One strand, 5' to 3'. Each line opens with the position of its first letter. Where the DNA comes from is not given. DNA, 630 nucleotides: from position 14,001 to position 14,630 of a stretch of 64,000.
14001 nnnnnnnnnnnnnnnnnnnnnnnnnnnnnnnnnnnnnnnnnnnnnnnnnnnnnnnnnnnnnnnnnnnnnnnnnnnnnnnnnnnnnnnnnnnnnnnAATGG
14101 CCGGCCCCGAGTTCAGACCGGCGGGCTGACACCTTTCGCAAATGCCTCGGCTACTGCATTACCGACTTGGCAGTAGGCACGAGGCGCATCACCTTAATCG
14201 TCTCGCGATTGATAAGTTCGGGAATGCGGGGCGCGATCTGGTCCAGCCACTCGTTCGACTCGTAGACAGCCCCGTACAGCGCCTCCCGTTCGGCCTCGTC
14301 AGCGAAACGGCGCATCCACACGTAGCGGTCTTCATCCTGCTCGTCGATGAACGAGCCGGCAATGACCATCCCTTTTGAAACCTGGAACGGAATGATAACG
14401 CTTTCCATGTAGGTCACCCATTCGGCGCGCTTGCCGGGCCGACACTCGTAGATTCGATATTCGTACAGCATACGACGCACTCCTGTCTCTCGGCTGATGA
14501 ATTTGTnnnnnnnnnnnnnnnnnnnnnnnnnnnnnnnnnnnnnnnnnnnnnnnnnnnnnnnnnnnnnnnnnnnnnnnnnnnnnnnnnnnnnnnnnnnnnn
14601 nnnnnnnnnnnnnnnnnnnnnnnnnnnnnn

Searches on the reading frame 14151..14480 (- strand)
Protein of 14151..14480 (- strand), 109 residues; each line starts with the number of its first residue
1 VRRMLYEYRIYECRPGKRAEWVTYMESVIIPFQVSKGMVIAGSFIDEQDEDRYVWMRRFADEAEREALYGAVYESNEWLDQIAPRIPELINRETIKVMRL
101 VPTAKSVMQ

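Call 96: search_protein_families(library=pfam, proteins=[window:14151-14480:-], max_evalue=0.0001)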
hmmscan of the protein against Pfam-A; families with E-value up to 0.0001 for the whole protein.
window:14151-14480:- (109 aa): 1 family
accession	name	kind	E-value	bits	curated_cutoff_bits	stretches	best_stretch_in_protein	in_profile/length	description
PF07978.19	NIPSNAP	-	1.4e-10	41.7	22.3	1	6-104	1-101/102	NIPSNAP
